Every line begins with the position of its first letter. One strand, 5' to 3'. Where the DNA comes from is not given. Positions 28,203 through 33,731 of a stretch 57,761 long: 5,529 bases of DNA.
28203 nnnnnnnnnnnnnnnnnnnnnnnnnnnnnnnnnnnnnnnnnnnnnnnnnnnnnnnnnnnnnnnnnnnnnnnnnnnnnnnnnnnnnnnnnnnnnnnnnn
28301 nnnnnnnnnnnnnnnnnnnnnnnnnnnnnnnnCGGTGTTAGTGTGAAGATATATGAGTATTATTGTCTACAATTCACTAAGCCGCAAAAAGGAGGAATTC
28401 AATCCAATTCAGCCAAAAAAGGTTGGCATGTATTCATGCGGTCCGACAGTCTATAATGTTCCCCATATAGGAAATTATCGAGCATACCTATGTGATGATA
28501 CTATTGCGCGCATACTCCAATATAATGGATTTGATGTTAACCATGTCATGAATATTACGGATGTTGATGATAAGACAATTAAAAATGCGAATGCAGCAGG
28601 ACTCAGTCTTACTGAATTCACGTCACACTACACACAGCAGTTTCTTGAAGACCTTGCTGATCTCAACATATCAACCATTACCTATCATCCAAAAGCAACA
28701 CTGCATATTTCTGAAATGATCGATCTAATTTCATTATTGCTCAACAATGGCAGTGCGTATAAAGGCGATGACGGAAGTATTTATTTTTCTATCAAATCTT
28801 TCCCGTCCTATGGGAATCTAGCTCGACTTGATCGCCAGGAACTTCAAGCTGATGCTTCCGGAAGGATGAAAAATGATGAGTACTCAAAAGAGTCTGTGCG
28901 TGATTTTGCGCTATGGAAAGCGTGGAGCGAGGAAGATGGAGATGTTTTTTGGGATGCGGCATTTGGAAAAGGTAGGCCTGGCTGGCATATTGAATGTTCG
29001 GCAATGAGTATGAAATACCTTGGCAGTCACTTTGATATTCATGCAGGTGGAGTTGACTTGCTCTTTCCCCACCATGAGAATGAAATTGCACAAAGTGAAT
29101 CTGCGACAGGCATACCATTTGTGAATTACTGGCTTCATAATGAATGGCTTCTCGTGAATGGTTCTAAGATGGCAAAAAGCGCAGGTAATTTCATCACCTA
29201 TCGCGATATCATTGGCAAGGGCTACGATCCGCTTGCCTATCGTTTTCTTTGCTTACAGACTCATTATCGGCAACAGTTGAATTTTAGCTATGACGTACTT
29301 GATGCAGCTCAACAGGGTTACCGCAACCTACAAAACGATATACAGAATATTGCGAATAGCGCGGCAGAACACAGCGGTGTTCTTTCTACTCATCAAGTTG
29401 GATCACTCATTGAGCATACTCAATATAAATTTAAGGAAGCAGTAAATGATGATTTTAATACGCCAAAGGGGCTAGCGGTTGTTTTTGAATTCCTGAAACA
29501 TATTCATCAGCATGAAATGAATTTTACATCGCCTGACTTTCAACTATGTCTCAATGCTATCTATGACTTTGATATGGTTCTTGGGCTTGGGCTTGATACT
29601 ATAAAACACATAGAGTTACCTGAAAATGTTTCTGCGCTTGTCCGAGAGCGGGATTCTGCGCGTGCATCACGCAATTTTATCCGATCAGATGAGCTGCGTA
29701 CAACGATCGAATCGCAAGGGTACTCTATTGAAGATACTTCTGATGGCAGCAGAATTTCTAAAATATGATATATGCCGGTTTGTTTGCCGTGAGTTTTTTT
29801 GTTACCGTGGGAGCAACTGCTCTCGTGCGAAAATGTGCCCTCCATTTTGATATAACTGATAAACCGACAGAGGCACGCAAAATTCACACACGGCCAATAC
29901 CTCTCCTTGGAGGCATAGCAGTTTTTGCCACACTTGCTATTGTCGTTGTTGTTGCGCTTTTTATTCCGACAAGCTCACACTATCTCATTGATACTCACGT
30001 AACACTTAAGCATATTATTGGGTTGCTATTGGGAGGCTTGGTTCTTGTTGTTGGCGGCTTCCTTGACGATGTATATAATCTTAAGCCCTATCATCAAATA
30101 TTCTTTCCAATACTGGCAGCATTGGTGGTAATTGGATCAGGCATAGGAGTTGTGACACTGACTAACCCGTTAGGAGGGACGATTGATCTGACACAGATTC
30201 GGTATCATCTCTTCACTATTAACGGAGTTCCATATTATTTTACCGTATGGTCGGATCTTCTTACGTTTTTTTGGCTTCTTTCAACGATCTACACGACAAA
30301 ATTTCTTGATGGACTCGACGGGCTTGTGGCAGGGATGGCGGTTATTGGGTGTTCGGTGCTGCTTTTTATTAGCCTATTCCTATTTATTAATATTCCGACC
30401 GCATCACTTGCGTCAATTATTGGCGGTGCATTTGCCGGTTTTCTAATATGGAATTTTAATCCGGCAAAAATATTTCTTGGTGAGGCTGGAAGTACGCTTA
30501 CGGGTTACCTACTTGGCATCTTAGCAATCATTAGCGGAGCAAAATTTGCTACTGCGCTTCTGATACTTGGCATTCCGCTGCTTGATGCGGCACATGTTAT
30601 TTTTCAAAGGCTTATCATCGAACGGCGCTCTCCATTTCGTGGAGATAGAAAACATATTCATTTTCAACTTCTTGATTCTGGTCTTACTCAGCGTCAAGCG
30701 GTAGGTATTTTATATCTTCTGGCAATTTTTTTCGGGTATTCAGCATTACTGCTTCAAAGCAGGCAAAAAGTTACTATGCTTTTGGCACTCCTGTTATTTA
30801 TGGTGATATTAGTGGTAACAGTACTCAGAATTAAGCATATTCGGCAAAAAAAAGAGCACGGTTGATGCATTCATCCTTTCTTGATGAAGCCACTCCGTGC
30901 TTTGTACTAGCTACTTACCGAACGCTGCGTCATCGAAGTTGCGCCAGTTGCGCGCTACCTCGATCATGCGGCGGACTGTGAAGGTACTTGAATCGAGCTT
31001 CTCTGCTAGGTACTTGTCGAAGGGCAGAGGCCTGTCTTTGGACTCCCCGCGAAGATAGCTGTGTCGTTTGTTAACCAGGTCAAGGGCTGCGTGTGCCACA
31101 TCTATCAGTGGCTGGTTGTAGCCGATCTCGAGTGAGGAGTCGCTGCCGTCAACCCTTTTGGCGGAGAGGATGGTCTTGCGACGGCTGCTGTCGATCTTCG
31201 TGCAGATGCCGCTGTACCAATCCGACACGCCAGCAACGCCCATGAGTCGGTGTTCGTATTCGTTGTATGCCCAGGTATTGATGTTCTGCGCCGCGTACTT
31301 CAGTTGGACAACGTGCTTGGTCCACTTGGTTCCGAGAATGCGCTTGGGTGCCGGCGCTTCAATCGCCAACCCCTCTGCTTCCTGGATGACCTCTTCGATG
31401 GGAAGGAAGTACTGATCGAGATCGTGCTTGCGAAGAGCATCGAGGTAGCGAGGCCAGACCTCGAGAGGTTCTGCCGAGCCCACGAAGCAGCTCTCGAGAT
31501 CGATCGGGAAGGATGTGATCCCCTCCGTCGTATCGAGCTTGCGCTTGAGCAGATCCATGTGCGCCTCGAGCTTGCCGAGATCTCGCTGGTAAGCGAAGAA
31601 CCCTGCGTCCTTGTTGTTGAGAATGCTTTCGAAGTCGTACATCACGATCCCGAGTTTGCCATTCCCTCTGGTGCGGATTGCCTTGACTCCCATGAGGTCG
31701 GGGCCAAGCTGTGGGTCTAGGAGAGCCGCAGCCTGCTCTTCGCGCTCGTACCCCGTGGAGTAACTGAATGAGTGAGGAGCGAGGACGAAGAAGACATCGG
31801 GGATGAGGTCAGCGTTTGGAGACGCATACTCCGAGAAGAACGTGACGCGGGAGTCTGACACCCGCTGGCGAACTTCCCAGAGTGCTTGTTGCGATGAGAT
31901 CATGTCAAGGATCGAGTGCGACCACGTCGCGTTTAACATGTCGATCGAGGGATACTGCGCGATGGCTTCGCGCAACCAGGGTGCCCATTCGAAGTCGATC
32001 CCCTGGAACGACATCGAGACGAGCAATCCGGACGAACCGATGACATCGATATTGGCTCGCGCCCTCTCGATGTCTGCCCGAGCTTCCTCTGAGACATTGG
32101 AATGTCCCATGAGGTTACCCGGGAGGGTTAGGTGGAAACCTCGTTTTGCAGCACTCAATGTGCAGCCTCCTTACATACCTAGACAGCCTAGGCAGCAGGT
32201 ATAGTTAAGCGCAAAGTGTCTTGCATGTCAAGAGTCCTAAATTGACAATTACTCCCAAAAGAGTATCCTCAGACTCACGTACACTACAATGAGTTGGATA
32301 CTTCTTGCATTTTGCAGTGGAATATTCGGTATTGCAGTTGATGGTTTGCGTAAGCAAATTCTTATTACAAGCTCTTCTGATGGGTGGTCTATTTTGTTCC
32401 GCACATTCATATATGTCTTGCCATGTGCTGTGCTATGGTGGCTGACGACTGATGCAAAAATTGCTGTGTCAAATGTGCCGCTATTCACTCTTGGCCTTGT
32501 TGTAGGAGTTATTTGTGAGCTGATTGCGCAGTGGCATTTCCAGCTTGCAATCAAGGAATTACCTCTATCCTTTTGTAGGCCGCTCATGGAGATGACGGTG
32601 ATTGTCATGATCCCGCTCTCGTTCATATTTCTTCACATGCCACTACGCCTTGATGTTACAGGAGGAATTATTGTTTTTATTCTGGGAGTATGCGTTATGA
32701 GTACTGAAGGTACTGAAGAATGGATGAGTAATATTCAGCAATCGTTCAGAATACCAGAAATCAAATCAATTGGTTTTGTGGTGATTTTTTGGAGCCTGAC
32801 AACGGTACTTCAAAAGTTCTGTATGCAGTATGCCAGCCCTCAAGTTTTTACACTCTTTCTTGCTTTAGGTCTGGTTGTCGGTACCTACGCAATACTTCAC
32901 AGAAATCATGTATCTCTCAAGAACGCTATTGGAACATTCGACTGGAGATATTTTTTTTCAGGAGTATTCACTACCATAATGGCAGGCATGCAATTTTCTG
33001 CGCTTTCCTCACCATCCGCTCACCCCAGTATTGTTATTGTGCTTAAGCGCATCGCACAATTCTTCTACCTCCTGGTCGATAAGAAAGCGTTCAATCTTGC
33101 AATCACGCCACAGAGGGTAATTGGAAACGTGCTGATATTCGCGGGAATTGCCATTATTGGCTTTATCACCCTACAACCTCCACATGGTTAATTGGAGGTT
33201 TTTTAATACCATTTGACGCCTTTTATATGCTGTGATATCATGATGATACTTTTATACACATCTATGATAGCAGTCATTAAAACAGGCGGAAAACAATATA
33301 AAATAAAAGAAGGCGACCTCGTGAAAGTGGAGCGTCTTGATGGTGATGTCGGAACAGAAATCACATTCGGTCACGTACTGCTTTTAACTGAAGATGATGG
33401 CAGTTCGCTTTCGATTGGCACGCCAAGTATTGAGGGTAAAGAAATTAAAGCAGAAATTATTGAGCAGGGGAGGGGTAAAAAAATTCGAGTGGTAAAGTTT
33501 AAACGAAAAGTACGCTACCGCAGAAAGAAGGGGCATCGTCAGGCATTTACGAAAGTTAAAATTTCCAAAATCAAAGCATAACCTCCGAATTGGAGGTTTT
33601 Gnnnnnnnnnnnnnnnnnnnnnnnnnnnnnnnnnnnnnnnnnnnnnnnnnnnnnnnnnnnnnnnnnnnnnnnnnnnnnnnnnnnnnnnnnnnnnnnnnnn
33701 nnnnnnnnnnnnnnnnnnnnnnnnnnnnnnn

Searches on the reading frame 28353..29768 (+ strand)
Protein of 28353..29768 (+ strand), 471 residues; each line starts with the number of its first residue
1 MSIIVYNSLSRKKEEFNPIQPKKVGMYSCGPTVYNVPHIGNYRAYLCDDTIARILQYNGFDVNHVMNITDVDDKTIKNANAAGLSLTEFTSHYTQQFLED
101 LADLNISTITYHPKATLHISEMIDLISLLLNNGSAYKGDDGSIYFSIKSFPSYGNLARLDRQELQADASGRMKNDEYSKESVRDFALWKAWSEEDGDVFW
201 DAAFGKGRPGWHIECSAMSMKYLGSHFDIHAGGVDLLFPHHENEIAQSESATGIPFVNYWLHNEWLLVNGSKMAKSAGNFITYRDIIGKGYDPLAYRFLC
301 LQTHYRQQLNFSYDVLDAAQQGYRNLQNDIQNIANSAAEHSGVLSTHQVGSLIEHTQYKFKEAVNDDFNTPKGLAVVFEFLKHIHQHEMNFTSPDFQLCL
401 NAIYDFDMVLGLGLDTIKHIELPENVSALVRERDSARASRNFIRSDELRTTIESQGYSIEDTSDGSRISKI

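Call 18: search_protein_families(library=pfam, proteins=[window:28353-29768:+], max_evalue=0.001)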
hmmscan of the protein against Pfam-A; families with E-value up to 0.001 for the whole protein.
window:28353-29768:+ (471 aa): 5 families
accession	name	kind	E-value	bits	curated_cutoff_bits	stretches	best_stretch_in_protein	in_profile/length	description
PF01406.26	tRNA-synt_1e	-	3.5e-109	365.2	27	1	16-320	2-300/301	tRNA synthetases class I (C) catalytic domain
PF09334.17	tRNA-synt_1g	-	5.8e-14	52.1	20.1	2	34-144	11-122/391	tRNA synthetases class I (M)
PF09190.17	DALR_2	-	3e-09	37.7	22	1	359-389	1-31/57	DALR domain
PF01921.24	tRNA-synt_1f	-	5.4e-09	35.9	27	1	264-348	273-358/360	tRNA synthetases class I (K)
PF00133.28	tRNA-synt_1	-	0.00066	19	22.7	0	228-312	330-414/414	tRNA synthetases class I (I, L, M and V)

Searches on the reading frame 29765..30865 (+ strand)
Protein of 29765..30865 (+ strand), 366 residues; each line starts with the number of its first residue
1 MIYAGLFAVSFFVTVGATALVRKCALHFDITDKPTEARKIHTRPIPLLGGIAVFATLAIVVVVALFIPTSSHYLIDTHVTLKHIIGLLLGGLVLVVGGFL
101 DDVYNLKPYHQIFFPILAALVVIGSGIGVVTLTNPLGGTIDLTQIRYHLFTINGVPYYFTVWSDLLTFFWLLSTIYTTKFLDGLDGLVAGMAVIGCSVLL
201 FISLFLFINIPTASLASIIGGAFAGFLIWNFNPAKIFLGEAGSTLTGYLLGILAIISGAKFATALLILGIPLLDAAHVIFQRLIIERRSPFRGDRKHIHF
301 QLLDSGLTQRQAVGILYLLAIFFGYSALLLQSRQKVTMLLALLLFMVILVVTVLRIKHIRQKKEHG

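Call 18: search_protein_families(library=pfam, proteins=[window:29765-30865:+], max_evalue=0.001)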
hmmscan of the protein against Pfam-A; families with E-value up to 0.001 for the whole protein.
window:29765-30865:+ (366 aa): 1 family
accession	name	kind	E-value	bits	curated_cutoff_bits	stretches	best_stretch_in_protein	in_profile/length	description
PF00953.26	Glycos_transf_4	-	2.6e-27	96.2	27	1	85-257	2-159/160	Glycosyl transferase family 4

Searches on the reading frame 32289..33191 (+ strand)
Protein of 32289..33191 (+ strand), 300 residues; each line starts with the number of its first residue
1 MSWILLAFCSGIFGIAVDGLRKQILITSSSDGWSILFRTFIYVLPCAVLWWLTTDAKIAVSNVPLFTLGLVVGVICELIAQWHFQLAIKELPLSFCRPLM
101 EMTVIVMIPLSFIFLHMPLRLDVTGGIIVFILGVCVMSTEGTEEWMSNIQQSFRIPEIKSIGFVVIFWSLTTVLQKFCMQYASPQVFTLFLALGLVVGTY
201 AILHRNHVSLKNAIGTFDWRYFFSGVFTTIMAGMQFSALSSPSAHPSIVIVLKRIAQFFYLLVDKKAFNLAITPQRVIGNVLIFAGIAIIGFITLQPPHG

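Call 18: search_protein_families(library=pfam, proteins=[window:32289-33191:+], max_evalue=0.001)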
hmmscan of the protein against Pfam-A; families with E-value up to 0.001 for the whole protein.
window:32289-33191:+ (300 aa): 1 family
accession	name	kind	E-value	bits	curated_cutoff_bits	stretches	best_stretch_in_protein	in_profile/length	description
PF00892.27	EamA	-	8.6e-11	42.7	28.2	2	164-291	10-134/135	EamA-like transporter family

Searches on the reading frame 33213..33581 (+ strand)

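Call 18: search_protein_families(library=pfam, proteins=[window:33213-33581:+], max_evalue=0.001)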
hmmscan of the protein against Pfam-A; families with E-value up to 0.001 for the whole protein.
window:33213-33581:+ (122 aa): 1 family
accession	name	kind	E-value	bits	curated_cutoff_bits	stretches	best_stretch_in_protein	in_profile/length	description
PF00829.26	Ribosomal_L21p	-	8.5e-36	122.6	27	1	18-120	1-99/99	Ribosomal prokaryotic L21 protein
